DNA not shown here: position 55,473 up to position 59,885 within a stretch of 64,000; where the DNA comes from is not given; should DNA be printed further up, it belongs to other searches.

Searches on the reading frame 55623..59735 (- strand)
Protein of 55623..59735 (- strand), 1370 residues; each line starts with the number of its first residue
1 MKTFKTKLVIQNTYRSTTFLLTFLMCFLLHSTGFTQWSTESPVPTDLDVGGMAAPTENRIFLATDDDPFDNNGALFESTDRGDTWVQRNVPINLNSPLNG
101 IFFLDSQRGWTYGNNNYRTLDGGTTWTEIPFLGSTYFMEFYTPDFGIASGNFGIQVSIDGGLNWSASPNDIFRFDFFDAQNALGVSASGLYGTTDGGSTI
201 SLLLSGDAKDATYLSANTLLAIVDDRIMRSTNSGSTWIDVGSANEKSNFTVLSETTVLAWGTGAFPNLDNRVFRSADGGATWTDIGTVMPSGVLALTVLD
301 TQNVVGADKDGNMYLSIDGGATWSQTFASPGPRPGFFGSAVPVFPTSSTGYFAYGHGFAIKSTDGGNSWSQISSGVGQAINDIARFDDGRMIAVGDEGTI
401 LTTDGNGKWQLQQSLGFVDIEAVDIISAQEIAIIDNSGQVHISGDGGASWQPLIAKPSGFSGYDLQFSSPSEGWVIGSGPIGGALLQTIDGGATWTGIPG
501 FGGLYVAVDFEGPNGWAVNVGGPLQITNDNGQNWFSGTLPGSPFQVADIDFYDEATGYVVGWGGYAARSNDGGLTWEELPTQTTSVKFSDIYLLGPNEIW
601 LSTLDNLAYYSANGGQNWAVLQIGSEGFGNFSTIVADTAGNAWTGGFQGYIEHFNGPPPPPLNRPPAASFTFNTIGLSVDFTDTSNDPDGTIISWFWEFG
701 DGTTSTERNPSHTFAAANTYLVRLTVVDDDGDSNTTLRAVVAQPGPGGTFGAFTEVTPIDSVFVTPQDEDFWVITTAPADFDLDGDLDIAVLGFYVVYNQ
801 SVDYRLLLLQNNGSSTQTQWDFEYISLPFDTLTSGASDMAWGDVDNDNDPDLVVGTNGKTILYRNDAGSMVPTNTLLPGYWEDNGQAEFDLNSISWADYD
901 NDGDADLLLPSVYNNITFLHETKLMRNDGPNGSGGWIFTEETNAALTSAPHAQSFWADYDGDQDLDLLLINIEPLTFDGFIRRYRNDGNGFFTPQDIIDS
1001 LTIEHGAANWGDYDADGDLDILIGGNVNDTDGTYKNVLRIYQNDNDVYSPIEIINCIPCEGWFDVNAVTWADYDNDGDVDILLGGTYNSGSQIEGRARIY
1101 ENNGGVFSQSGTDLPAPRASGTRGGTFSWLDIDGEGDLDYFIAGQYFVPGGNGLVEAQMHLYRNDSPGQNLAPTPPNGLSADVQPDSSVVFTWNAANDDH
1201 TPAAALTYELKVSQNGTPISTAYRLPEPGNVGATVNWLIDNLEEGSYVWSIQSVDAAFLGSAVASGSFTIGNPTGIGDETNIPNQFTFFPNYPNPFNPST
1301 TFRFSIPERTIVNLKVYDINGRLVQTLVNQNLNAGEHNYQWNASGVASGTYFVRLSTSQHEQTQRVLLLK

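Call 25: search_protein_families(library=pfam, proteins=[window:55623-59735:-], max_evalue=0.01)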
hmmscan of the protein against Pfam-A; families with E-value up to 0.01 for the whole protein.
window:55623-59735:- (1370 aa): 11 families
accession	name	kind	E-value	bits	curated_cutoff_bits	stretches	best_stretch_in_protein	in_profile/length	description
PF14870.12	PSII_BNR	-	9.3e-21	74.8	27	3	546-636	20-112/303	Photosynthesis system II assembly factor YCF48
PF13517.12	FG-GAP_3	-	1.2e-19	71.1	26.9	5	843-908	1-60/61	FG-GAP-like repeat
PF18911.6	PKD_4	-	8.1e-18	64.7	27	1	664-738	2-80/85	PKD domain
PF15902.12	Sortilin-Vps10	-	2.6e-16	59.9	33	0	307-329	373-395/446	Sortilin, neurotensin receptor 3,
PF00801.26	PKD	-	2.4e-14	53.5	23.5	1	675-741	13-80/80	PKD domain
PF18962.6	Por_Secre_tail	-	2.3e-11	44.3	27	1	1292-1366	2-73/75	Secretion system C-terminal sorting domain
PF02012.26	BNR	-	3.4e-10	38.8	27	0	314-324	1-11/12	BNR/Asp-box repeat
PF13860.13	FlgD_ig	-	4.6e-09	36.6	27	1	1312-1358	25-76/79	FlgD Ig-like domain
PF22352.2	K319L-like_PKD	-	0.0014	19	27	1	678-736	13-78/84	K319L-like, PKD domain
PF00041.27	fn3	-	0.0057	17.3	25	0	1175-1257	2-72/84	Fibronectin type III domain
PF01839.29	FG-GAP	-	0.0067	16.7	22.1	0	839-868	5-32/37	FG-GAP repeat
